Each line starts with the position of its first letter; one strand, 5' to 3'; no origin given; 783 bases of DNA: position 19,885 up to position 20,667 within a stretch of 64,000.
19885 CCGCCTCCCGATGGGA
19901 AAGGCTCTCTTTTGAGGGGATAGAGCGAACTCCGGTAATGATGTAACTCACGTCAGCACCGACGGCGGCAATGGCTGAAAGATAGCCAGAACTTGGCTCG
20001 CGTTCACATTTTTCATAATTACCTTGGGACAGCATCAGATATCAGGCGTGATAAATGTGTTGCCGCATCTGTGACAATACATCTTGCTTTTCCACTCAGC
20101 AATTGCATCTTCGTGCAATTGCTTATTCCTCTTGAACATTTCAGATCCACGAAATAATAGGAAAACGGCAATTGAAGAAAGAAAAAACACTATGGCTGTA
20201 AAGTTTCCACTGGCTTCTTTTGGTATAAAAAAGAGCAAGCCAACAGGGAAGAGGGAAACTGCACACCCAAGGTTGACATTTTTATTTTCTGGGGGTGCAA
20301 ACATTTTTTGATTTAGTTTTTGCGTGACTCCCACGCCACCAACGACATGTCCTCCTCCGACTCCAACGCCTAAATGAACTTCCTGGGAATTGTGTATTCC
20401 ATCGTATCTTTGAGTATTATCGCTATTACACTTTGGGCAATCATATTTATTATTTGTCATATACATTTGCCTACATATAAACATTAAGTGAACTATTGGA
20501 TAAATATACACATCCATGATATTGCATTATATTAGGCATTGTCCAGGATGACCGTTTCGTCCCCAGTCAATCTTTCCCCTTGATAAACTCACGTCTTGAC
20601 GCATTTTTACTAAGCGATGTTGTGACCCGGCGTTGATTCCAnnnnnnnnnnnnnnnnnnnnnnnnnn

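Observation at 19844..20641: Two-gene operon downstream of cI: split-zinc-ribbon membrane protein plus small HTH protein (rexAB-like position)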

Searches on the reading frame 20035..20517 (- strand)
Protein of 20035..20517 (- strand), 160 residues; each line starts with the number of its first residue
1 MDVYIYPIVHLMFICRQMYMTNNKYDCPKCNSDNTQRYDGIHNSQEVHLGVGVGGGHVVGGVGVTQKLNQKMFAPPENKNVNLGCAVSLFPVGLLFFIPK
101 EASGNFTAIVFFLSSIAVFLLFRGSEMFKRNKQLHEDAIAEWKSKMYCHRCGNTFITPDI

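Call 4: search_protein_families(library=pfam, proteins=[window:20035-20517:-], max_evalue=0.1)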
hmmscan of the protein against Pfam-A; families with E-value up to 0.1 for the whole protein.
window:20035-20517:- (160 aa): 8 families
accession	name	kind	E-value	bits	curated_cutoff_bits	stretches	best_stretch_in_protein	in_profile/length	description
PF23451.1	Zn_ribbon_PaaD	-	0.00077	19.5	27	1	22-37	12-27/53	PaaD zinc beta ribbon domain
PF08772.16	Zn_ribbon_NOB1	-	0.0022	18.5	24.9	0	14-43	13-42/72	Nin one binding (NOB1) Zn-ribbon like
PF21957.2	Zn_ribbon_16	-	0.0082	16.5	27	1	19-49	8-39/65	Zinc beta-ribbon finger, putative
PF01155.25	HypA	-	0.012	16.1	28.9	0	15-40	76-102/112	Hydrogenase/urease nickel incorporation, metallochaperone, hypA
PF23396.1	DUF7103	-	0.046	14.2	27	1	63-132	48-117/159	Family of unknown function (DUF7103)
PF09723.15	Zn_ribbon_8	-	0.048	14.1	34.4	0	22-37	24-39/41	Zinc ribbon domain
PF25208.1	DUF7838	-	0.05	14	28.5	0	23-35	5-17/55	Domain of unknown function (DUF7838)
PF07754.17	HVO_2753_ZBP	-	0.081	13.2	33.2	0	16-30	31-45/46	Small zinc finger protein HVO_2753-like, Zn-binding pocket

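Call 7: search_protein_families(library=phrogs, proteins=[window:20035-20460:-], max_evalue=0.1)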
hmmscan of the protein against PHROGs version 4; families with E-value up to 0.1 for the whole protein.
window:20035-20460:- (141 aa): 7 families
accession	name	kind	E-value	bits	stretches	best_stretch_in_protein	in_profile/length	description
phrog_37018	-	unknown function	0.00067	20.9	1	4-48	92-134/157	-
phrog_6837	-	unknown function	0.0026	19.1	1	2-46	67-109/134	-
phrog_6504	-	unknown function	0.015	16.5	0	115-137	23-45/61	-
phrog_3845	-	unknown function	0.031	15.1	0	4-46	153-185/216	-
phrog_17463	-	unknown function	0.045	14.8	1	99-131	12-41/58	-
phrog_1244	-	unknown function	0.058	13.8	0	115-138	123-145/157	-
phrog_24502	-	other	0.069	14.1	0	4-47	112-153/177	zinc-finger domain protein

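Call 8: search_protein_families(library=padloc, proteins=[window:20035-20460:-], max_evalue=1)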
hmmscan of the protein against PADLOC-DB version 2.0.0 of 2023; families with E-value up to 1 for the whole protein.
window:20035-20460:- (141 aa): 0 families

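Call 10: find_homologous_proteins(query=window:20035-20460:-, max_evalue=0.01)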
Query window:20035-20460:- (141 aa): 2 proteins with E <= 0.01 among 350 candidates.
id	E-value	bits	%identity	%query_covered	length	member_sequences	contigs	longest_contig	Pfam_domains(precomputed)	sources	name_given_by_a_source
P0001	5.4e-93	327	100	100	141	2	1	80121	-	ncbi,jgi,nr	ncbi:MAG: hypothetical protein HQL07_00640 [Nitrospirae bacterium]|nr:hypothetical protein [Magnetoc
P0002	1.5e-4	40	23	96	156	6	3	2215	-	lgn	-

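Call 20: search_protein_representatives(protein=window:20035-20460:-)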
Query: 141 residues. Proteins with E-value up to 0.001 (for the whole library): 204; up to 1e-10: 7; up to 1e-30: 1. The best 150 are listed.
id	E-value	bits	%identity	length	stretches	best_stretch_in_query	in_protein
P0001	1.7e-93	326.5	100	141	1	1-141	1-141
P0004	2.7e-18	82.7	35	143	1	3-137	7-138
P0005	7.8e-17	78.0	38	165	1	4-137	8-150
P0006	5.1e-16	75.3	48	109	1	3-90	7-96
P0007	8.7e-14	68.1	41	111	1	30-140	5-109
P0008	5.8e-11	58.9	34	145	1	5-138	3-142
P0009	6.4e-11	58.8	43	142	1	6-139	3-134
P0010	1.6e-10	57.5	35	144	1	6-136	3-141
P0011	4.3e-09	52.9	33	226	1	5-138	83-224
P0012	1.0e-08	51.6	33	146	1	1-140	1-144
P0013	1.4e-08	51.2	39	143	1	8-136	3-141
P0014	2.6e-08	50.4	30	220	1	6-137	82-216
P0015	3.8e-08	49.8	34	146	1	7-137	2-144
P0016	3.8e-08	49.8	38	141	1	4-137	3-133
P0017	3.9e-08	49.7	35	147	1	6-136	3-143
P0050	4.4e-06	43.1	35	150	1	5-136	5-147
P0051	4.5e-06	43.1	35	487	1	5-136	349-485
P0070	1.2e-05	41.7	33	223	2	2-140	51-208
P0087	3.3e-05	40.3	36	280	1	7-138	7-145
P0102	6.3e-05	39.4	35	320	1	8-137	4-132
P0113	8.6e-05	38.9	33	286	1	4-140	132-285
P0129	1.6e-04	38.1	37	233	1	7-138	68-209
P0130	1.6e-04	38.0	28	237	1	8-137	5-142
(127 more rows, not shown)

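Call 22: search_protein_families(library=pfam, alignment_id=A2, max_evalue=0.01)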
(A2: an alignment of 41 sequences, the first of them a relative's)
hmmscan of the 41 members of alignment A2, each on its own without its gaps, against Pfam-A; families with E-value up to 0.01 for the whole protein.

A. member 1, P0001 (141 aa): 1 family
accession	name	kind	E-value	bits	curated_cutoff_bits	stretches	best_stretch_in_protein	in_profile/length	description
PF23451.1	Zn_ribbon_PaaD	-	0.00062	19.8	27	0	4-18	13-27/53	PaaD zinc beta ribbon domain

B. families by the number of members that match (of 41 scanned): 28 families (the first 25 are shown)
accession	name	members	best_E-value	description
PF23451.1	Zn_ribbon_PaaD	15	0.0001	PaaD zinc beta ribbon domain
PF09723.15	Zn_ribbon_8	9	0.00038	Zinc ribbon domain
PF08271.17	Zn_Ribbon_TF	5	0.00066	TFIIB zinc-binding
PF08274.17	Zn_Ribbon_YjdM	2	0.00037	PhnA Zinc-Ribbon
PF23165.1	zf-C2H2_FBX41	2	0.00079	F-box only protein 41 C2H2 zinc finger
PF24292.1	DUF7479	2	0.00088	Domain of unknown function (DUF7479)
PF05129.18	Zn_ribbon_Elf1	2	0.00098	Transcription elongation factor Elf1 like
PF07754.17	HVO_2753_ZBP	2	0.0014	Small zinc finger protein HVO_2753-like, Zn-binding pocket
PF08772.16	Zn_ribbon_NOB1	2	0.0028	Nin one binding (NOB1) Zn-ribbon like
PF07332.16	Phage_holin_3_6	2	0.0046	Putative Actinobacterial Holin-X, holin superfamily III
PF18439.7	zf_UBZ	2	0.0091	Ubiquitin-Binding Zinc Finger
PF20394.4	DUF6688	1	0.00043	DUF6688 N-terminal domain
PF24226.1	DUF7442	1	0.00078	Phage membrane protein Family of unknown function (DUF7442)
PF17283.8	Zn_ribbon_SprT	1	0.001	SprT-like zinc ribbon domain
PF13248.11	Zn_ribbon_3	1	0.0018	zinc-ribbon domain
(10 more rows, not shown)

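Call 23: search_protein_families(library=ncbifam, alignment_id=A2, max_evalue=0.01)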
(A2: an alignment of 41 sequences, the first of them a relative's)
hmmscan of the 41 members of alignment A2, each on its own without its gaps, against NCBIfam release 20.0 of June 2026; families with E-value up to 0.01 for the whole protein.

A. member 1, P0001 (141 aa): 2 families
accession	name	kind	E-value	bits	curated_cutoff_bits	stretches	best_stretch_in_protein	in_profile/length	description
NF047912.1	ECs_2282_CxxC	subfamily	0.0014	18.5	37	0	5-27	2-24/60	ECs_2282 family putative zinc-binding protein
NF038384.1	zinc_YnfU_fam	subfamily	0.0029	17.1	36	0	5-25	16-36/52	YnfU family zinc-binding protein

B. families by the number of members that match (of 41 scanned): 17 families
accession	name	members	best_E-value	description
NF038384.1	zinc_YnfU_fam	13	0.0003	YnfU family zinc-binding protein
TIGR02605.1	CxxC_CxxC_SSSS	9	0.00038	FmdB family zinc ribbon protein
NF047912.1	ECs_2282_CxxC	8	0.0014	ECs_2282 family putative zinc-binding protein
NF050000.1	IS1_IS1595_Zn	6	6.2e-05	IS1/IS1595 family N-terminal zinc-binding domain-containing protein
TIGR04165.1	methano_modCys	4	0.00018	TIGR04165 family Cys-rich peptide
NF001669.0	PRK00432.1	3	0.00097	30S ribosomal protein S27ae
NF011481.0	PRK14890.1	3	0.0081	putative Zn-ribbon RNA-binding protein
NF048018.1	IS256_N_4Cys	2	0.00047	transposase-like zinc-binding domain-containing protein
NF001607.0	PRK00398.1-4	2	0.0039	DNA-directed RNA polymerase subunit P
NF005521.0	PRK07159.1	1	0.00026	F0F1 ATP synthase subunit C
NF045645.1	DVU_1557_fam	1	0.00091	DVU_1557 family redox protein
NF011349.0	PRK14766.1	1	0.0024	lipoprotein signal peptidase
NF000060.1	MFS_efflux_LmrB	1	0.003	lincomycin efflux MFS transporter Lmr(B)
TIGR00891.1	2A0112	1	0.0031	sialate:H+ symport family MFS transporter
NF052361.1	FimI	1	0.0057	type 1 fimbrial minor subunit FimI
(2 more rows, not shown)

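Call 26: find_homologous_proteins(query=A2, max_evalue=0.001)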
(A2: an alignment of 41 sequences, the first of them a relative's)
Query A2 (41 sequences) (141 aa, profile of the alignment): 28 proteins with E <= 0.001 among 8000 candidates.
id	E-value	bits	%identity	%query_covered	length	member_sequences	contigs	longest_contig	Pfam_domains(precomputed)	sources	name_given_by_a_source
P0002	3.1e-41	159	23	96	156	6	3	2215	-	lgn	-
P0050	5.9e-39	152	30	96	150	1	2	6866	-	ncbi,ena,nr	ncbi:MAG: hypothetical protein IJ631_01315 [Schwartzia sp.]|nr:hypothetical protein [Schwartzia sp. 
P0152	1.8e-38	150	30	93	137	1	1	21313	-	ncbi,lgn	-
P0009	2.1e-36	144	34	96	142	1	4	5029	-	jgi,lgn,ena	-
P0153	3.3e-35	140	27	96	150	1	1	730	-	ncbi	-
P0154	6.9e-34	135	24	94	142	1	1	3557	-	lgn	-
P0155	1.1e-33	135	56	13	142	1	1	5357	-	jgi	jgi:F0F1-type ATP synthase membrane subunit c/vacuolar-type H+-ATPase subunit K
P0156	7.1e-33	132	26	92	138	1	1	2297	-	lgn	-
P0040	1.1e-32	131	28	96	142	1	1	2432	-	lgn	-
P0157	4.9e-32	129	24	93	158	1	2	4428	-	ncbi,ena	-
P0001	8.5e-32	129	100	100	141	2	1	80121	-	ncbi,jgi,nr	ncbi:MAG: hypothetical protein HQL07_00640 [Nitrospirae bacterium]|nr:hypothetical protein [Magnetoc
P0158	2.3e-31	127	24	92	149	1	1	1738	-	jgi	jgi:hypothetical protein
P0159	1.2e-30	125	27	93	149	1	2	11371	-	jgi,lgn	jgi:hypothetical protein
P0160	2.0e-30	124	24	92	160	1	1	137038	-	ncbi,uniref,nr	ncbi:hypothetical protein [Alicyclobacillus sp. ALC3]|uniref:hypothetical protein n=1 Tax=Alicycloba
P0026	2.1e-30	124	29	96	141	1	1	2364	-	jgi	jgi:hypothetical protein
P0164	5.9e-18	84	23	96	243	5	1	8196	-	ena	-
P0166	4.6e-11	61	-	-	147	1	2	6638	-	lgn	-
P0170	3.3e-9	55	32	34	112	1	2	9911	-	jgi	-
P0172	3.5e-6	45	-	-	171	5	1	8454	-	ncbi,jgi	jgi:hypothetical protein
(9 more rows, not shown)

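Call 27: find_encoding_contigs(protein=P0152, flank=6000, max_places=2)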
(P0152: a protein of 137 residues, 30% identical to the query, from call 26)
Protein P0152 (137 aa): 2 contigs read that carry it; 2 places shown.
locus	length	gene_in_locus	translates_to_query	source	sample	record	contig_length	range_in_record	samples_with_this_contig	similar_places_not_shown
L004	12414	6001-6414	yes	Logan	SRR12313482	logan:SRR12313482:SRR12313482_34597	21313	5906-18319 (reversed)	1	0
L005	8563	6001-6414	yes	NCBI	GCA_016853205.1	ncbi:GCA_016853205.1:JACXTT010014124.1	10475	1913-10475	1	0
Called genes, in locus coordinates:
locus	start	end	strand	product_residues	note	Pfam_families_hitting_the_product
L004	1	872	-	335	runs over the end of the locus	PF01547:SBP_bac_1, PF13531:SBP_bac_11, PF13416:SBP_bac_8, PF13343:SBP_bac_6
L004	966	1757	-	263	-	-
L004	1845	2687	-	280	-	PF03239:FTR1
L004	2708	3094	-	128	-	PF13473:Cupredoxin_1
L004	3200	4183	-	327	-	PF02424:ApbE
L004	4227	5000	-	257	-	PF03372:Exo_endo_phos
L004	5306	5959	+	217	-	-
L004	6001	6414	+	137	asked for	-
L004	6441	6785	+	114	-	-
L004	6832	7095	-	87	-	-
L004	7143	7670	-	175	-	-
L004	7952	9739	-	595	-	-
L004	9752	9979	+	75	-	-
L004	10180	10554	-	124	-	-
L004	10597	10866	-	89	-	-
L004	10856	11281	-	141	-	-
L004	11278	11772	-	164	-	-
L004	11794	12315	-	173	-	-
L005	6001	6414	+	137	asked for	-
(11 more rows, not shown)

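Call 28: find_encoding_contigs(protein=P0160, flank=6000, max_places=2)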
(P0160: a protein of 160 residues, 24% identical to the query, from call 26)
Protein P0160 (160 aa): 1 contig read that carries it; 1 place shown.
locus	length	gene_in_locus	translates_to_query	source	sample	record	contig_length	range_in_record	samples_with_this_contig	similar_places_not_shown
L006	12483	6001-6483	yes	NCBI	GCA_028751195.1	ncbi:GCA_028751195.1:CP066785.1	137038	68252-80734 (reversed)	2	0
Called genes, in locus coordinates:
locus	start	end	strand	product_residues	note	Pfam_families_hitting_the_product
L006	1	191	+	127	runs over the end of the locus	PF18895:T4SS_pilin (weak)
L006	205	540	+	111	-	-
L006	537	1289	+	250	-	PF26593:TraC-like (weak)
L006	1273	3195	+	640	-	PF19044:P-loop_TraG, PF01935:DUF87, PF12846:AAA_10 (weak), PF19044:P-loop_TraG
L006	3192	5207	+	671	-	-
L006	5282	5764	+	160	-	-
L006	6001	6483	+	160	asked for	-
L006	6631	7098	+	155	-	-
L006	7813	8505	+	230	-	PF13487:HD_5, PF01966:HD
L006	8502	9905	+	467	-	PF01464:SLT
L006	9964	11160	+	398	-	-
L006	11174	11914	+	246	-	-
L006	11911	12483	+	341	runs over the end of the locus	-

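Call 29: find_encoding_contigs(protein=P0159, flank=6000, max_places=2)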
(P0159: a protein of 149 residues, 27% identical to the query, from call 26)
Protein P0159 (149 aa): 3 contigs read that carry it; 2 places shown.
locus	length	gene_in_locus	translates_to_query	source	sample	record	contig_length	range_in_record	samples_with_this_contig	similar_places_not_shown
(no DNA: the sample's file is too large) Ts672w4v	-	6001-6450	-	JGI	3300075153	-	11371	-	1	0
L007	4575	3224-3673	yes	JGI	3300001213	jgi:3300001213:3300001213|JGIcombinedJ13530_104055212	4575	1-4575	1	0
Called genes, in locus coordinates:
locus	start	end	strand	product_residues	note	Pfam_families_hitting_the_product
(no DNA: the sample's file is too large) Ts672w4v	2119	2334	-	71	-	-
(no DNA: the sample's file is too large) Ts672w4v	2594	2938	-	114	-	PF13560:HTH_31, PF01381:HTH_3 (faint)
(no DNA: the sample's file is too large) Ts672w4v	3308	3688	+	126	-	-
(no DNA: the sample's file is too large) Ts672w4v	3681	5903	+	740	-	PF05496:RuvB_N (faint), PF06068:TIP49 (faint), PF25199:nSTAND_NTPase5 (faint), PF00158:Sigma54_activat (faint), PF13191:AAA_16 (faint), PF00004:AAA, PF07724:AAA_2 (faint), PF00004:AAA, +3 more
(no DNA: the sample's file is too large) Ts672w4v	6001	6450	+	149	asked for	-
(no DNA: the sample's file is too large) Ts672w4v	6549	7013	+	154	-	-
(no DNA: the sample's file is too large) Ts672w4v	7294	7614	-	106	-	-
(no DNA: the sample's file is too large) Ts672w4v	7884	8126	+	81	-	?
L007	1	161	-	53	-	?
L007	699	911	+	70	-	-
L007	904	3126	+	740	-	PF05496:RuvB_N (faint), PF06068:TIP49 (faint), PF25199:nSTAND_NTPase5 (faint), PF00158:Sigma54_activat (faint), PF13191:AAA_16 (faint), PF00004:AAA, PF07724:AAA_2 (faint), PF00004:AAA, +3 more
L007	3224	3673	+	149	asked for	-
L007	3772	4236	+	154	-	-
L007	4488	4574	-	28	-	?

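Call 30: find_encoding_contigs(protein=P0050, flank=6000, max_places=2)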
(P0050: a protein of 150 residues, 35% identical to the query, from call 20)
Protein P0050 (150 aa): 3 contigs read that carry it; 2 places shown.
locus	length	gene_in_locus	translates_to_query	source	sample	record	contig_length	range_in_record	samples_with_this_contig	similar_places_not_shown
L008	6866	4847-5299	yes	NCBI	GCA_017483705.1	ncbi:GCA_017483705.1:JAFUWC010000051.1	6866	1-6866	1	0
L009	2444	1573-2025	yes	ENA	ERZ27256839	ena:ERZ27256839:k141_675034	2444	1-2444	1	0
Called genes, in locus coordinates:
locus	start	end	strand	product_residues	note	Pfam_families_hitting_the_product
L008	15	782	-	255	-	PF27457:RNase_HII_N, PF01351:RNase_HII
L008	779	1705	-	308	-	PF03193:RsgA_GTPase (faint), PF01926:MMR_HSR1, PF02421:FeoB_N (weak)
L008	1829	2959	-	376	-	PF00278:Orn_DAP_Arg_deC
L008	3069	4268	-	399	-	PF03435:Sacchrp_dh_NADP, PF16653:Sacchrp_dh_C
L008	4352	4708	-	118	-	PF12844:HTH_19 (weak), PF13560:HTH_31, PF01381:HTH_3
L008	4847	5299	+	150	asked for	-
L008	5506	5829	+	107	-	PF04365:BrnT_toxin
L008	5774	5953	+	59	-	-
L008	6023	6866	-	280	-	PF00491:Arginase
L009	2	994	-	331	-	?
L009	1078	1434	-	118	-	PF12844:HTH_19 (weak), PF13560:HTH_31, PF01381:HTH_3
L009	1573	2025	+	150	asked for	-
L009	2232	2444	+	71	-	?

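Call 39: predict_structure(alignment_id=A3)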
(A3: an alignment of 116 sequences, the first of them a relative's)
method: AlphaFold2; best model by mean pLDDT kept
length: 141 residues; sequences in the alignment: 116
mean_pLDDT: 82.9   pTM: 0.67
mean pLDDT of the five models: 82.9, 82.1, 81.4, 80.6, 80.3
residues with pLDDT >= 90: 63; 70-90: 52; 50-70: 26; < 50: 0
segments of 3 or more residues with pLDDT < 50: none
pLDDT, mean of each block of 10 residues (from residue 1): 90 96 79 57 62 91 73 74 77 90 90 95 96 93 56
secondary structure, 60 per line:
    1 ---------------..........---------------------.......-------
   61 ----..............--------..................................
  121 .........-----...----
elements in order: E16-18 H19-25 H47-53 H65-78 H87-125 E126-129 E135-137

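Call 42: fold_search(model_id=the predicted structure, library=pdb)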
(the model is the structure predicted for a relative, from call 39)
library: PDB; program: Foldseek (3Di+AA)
matches with E <= 10: 8; with E <= 0.001: 0
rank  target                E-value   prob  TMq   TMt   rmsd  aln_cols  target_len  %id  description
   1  6skf_Bg               6.4e+00  0.08  0.09  0.15   0.6        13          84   38  Cryo-EM Structure of T. kodakarensis 70S ribosome (released 2020-07-29)
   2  1xb0_C                6.4e+00  0.06  0.11  0.17   1.6        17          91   24  Structure of the BIR domain of IAP-like protein 2 (released 2004-11-02)
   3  9qf4_Be               7.2e+00  0.08  0.09  0.16   0.5        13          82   38  Structure of P. furiosus 70S ribosome grown at 95 degC (released 2025-11-05)
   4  9znf_Ad               7.7e+00  0.07  0.09  0.14   0.7        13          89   38  Cryo-EM structure of the Methanosarcina acetivorans 70S ribosome in complex with SriA and SriB (released 2026-01-28)
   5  8eb5_A                8.8e+00  0.06  0.11  0.20   0.9        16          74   12  Tandem of Hermes transposase BED domain in complex with the quasi palindrome of its transposon left-end (released 2023-08-02)
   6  9bkd_k                8.8e+00  0.03  0.10  0.24   1.6        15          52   27  The structure of human Pdcd4 bound to the 40S small ribosomal subunit (released 2024-09-04)
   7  4j3y_C                9.4e+00  0.05  0.10  0.18   1.6        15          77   20  Crystal structure of XIAP-BIR2 domain (released 2013-09-25)
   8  1pft_MODEL_1_A        9.4e+00  0.02  0.09  0.23   2.5        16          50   25  N-TERMINAL DOMAIN OF TFIIB, NMR (released 1996-08-17)
